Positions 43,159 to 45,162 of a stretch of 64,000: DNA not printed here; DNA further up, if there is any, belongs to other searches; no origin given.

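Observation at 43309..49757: xsc / APC permease / omega-aminotransferase cluster: candidate aminosulfonate (taurine-like) pathway with a non-canonical importer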

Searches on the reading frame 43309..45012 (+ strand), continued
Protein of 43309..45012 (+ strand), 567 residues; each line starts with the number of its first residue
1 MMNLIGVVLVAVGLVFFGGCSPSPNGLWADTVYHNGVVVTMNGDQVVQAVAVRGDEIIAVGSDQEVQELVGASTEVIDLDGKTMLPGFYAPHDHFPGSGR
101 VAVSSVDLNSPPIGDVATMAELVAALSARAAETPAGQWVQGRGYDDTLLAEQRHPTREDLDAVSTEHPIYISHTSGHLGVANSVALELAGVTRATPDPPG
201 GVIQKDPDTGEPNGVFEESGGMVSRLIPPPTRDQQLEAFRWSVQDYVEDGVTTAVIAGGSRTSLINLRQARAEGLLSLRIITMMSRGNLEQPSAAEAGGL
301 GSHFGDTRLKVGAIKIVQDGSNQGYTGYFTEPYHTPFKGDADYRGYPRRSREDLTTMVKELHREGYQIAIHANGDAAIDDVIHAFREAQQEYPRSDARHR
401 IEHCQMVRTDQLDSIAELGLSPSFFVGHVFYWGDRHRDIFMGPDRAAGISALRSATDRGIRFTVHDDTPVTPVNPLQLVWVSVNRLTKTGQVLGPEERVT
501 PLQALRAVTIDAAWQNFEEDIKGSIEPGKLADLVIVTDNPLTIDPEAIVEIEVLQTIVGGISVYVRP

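Call 42: search_protein_families(library=pfam, proteins=[L085:234-1115:+, L085:1674-2822:-, L085:3252-4790:+, L085:5592-6731:-, L085:7260-8432:-, L085:8887-10623:+, L085:12340-13446:+, L085:13538-15484:+, L085:16154-17959:+, L085:18169-19608:-], max_evalue=0.00001)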
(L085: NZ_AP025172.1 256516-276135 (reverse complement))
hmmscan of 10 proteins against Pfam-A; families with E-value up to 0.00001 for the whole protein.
L085:234-1115:+ (293 aa): 0 families

L085:1674-2822:- (382 aa): 2 families
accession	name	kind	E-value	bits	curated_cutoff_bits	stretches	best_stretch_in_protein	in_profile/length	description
PF13609.12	Porin_4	-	3.1e-49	168.9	27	1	33-345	4-310/310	Gram-negative porin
PF00267.27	Porin_1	-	5.8e-09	36.3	23.7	1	76-270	26-221/337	Gram-negative porin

L085:3252-4790:+ (512 aa): 2 families
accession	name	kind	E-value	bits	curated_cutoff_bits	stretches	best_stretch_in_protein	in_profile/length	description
PF05235.19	CHAD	-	1.1e-53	183.1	25.6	1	233-463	2-227/228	CHAD domain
PF01928.26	CYTH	-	8.1e-22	78.3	23.2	1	2-202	3-179/179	CYTH domain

L085:5592-6731:- (379 aa): 1 family
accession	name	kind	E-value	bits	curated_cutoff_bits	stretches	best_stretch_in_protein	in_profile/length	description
PF10009.15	DUF2252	-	3.5e-26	92.6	22.3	1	33-140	7-111/392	Uncharacterized protein conserved in bacteria (DUF2252)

L085:7260-8432:- (390 aa): 3 families
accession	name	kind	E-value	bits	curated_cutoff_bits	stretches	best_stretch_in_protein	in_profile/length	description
PF25137.1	ADH_Fe_C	-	4.4e-73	245.6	27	1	195-390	1-194/194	Fe-containing alcohol dehydrogenase family, C-terminal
PF00465.25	Fe-ADH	-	1.7e-46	158.4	31.3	1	19-184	4-168/168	Iron-containing alcohol dehydrogenase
PF13685.12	Fe-ADH_2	-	1.8e-10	41.4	28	1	21-114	2-93/149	Iron-containing alcohol dehydrogenase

L085:8887-10623:+ (578 aa): 2 families
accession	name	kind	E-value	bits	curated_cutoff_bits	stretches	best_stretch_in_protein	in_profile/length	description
PF07969.17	Amidohydro_3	-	1.5e-114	384.5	29.7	1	86-576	1-472/472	Amidohydrolase family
PF01979.26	Amidohydro_1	-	6e-16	59.1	25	1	357-575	127-345/345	Amidohydrolase family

L085:12340-13446:+ (368 aa): 1 family
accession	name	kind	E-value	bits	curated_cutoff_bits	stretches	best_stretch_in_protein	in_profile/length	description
PF03401.19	TctC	-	3.1e-48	165.1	27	1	87-360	2-269/274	Tripartite tricarboxylate transporter family receptor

L085:13538-15484:+ (648 aa): 4 families
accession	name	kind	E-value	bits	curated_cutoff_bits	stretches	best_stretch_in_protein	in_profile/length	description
PF07364.17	DUF1485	-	1.1e-98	330.5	22.8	1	3-291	2-290/290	Metallopeptidase family M81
PF07171.17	MlrC_C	-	4.9e-60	203.2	27.2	1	303-480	1-178/178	MlrC C-terminus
PF14588.11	YjgF_endoribonc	-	1.2e-15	58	35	1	503-643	3-144/148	YjgF/chorismate_mutase-like, putative endoribonuclease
PF01042.26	Ribonuc_L-PSP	-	1.2e-13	51.5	27.3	1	515-646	5-120/121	Endoribonuclease L-PSP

L085:16154-17959:+ (601 aa): 4 families
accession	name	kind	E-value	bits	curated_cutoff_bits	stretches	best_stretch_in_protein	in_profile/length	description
PF17991.7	Thioredoxin_10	-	1.5e-50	171.9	27.1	1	455-601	1-142/142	Thioredoxin like C-terminal domain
PF08534.16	Redoxin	-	5.8e-13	49.3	26.6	1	300-409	22-136/148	Redoxin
PF00578.27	AhpC-TSA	-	7.8e-13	48.9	26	1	300-403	19-123/124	AhpC/TSA family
PF13905.12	Thioredoxin_8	-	7.3e-09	36.3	27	1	306-401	1-94/94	Thioredoxin-like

L085:18169-19608:- (479 aa): 2 families
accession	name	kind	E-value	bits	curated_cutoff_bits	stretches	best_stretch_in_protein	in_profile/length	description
PF05199.19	GMC_oxred_C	-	2.3e-17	64.3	24.6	1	412-467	78-139/139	GMC oxidoreductase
PF00732.25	GMC_oxred_N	-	6.2e-10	39.7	23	0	142-231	110-199/218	GMC oxidoreductase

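Call 75: get_annotated_region(hit=H32, flank=9000)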
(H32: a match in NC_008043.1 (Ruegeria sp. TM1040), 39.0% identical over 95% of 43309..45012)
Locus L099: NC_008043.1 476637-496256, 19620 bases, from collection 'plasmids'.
description: Ruegeria sp. TM1040 megaplasmid, complete sequence
organism: Ruegeria sp. TM1040 (NCBI taxid 292414)
taxonomy: Bacteria; Pseudomonadota; Alphaproteobacteria; Rhodobacterales; Roseobacteraceae; Ruegeria; Ruegeria sp. TM1040
host: -; source: -; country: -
typing (MOB-suite, as given by PLSDB): non-mobilizable
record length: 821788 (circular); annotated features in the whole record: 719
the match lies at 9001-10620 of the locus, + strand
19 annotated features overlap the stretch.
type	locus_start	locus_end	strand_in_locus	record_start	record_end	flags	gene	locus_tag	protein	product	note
CDS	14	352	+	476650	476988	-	-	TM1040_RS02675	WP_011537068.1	DUF2794 domain-containing protein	-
CDS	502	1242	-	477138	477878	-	-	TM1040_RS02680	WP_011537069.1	NlpC/P60 family protein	-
CDS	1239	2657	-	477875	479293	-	-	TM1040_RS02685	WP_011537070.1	leucyl aminopeptidase family protein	-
CDS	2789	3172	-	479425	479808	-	-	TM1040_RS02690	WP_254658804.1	hypothetical protein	-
CDS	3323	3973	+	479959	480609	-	-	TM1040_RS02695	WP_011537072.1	carbonic anhydrase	-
CDS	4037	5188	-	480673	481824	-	-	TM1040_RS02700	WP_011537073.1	DUF3095 domain-containing protein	-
CDS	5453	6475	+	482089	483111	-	-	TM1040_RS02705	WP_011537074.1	aspartate-semialdehyde dehydrogenase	GO:0008652 - amino acid biosynthetic process [Evidence IEA]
CDS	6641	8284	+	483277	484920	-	-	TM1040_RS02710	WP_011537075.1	DUF4139 domain-containing protein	-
CDS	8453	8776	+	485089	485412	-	-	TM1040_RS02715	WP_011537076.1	hypothetical protein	-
CDS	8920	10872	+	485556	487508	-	-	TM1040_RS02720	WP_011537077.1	amidohydrolase family protein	-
CDS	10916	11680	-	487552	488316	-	-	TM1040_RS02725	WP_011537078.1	HpcH/HpaI aldolase/citrate lyase family protein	-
CDS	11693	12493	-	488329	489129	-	hpaH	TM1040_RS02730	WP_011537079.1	2-oxo-hept-4-ene-1,7-dioate hydratase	-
CDS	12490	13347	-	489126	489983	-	-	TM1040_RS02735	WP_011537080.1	fumarylacetoacetate hydrolase family protein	-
CDS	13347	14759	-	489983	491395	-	-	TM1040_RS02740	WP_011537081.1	pyridoxal-dependent decarboxylase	GO:0019752 - carboxylic acid metabolic process [Evidence IEA]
CDS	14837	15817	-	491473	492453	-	hpaD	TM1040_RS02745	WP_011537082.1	3,4-dihydroxyphenylacetate 2,3-dioxygenase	-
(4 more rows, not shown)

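Call 76: get_annotated_region(hit=H2, flank=9000)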
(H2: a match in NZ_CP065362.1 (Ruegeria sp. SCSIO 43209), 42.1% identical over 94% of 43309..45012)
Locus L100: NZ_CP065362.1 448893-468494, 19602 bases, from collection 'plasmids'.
description: Ruegeria sp. SCSIO 43209 plasmid unnamed3, complete sequence
organism: Ruegeria sp. SCSIO 43209 (NCBI taxid 2793010)
taxonomy: Bacteria; Pseudomonadota; Alphaproteobacteria; Rhodobacterales; Roseobacteraceae; Ruegeria; Ruegeria sp. SCSIO 43209
host: -; source: Galaxea fascicularis; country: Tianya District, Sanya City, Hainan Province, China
typing (MOB-suite, as given by PLSDB): non-mobilizable
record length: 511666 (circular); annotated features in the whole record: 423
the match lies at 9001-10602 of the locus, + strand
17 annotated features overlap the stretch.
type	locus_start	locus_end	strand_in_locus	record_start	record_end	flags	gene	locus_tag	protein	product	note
CDS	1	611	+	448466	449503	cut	-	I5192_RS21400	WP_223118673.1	zinc-dependent alcohol dehydrogenase family protein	-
CDS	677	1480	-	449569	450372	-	-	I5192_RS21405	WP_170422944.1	helix-turn-helix transcriptional regulator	-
CDS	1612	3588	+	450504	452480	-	-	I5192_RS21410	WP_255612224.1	CocE/NonD family hydrolase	GO:0008152 - metabolic process [Evidence IEA]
CDS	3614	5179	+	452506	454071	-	-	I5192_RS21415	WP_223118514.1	ABC transporter substrate-binding protein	-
CDS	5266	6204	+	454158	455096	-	-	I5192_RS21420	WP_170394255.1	ABC transporter permease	GO:0055085 - transmembrane transport [Evidence IEA]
CDS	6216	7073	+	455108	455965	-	-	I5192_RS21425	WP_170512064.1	ABC transporter permease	-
CDS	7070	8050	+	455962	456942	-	-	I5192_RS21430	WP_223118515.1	ABC transporter ATP-binding protein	-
CDS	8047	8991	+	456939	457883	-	-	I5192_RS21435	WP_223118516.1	ABC transporter ATP-binding protein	-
CDS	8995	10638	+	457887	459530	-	-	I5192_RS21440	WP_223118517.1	amidohydrolase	-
CDS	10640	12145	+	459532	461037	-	-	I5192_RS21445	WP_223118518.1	M81 family metallopeptidase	-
CDS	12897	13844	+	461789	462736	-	-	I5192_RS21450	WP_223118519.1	hypothetical protein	-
CDS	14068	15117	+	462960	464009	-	-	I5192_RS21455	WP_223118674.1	glycosyltransferase family 2 protein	-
CDS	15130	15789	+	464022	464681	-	-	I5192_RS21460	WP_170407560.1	sulfotransferase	-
CDS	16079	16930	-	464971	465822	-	nadC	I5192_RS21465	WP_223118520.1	carboxylating nicotinate-nucleotide diphosphorylase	GO:0019363 - pyridine nucleotide biosynthetic process [Evidence IEA]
CDS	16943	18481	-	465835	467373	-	-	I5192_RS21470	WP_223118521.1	L-aspartate oxidase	GO:0009435 - NAD biosynthetic process [Evidence IEA]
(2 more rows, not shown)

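Call 88: predict_structure(alignment_id=A2)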
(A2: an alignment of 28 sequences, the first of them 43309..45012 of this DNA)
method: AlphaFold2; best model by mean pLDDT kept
length: 567 residues; sequences in the alignment: 28
mean_pLDDT: 51.7   pTM: 0.38
mean pLDDT of the five models: 51.7, 51.7, 49.8, 44.1, 43.6
residues with pLDDT >= 90: 9; 70-90: 115; 50-70: 149; < 50: 294
segments of 3 or more residues with pLDDT < 50: 19-25, 37-46, 55-57, 82-95, 175-193, 195-221, 249-260, 278-317, 319-346, 426-452, 463-536, 538-549, 551-567
pLDDT, mean of each block of 10 residues (from residue 1): 67 58 55 60 48 51 79 75 37 48 62 72 87 76 65 70 75 46 40 43 38 40 58 71 56 40 59 54 39 41 24 40 26 25 47 78 59 67 91 74 61 80 47 26 30 55 38 27 32 36 41 31 27 43 45 41 43
secondary structure, 60 per line:
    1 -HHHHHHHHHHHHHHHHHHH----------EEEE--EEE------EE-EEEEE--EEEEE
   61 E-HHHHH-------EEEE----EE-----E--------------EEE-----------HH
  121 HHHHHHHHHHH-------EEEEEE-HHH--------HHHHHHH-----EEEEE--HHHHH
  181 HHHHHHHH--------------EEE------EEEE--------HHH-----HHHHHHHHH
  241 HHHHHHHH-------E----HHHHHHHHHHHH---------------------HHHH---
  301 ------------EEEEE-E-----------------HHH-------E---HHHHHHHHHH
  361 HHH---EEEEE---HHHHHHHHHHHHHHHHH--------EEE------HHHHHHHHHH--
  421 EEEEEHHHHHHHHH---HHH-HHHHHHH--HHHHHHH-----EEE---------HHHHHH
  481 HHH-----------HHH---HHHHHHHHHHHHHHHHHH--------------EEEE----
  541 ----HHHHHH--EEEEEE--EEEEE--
elements in order: H2-20 E31-34 E37-39 E49-53 E56-61 H63-67 E75-78 E105-107 H119-131 E139-144 H157-163 E169-173 H176-188 E203-205 E212-215 H232-248 H261-272 H294-297 E313-317 H351-363 E367-371 H375-391 E400-402 H409-418 E421-425 H426-434 H442-448 H451-457 E463-465 H475-483 H501-518 E533-536 H545-550 E553-558 E561-565
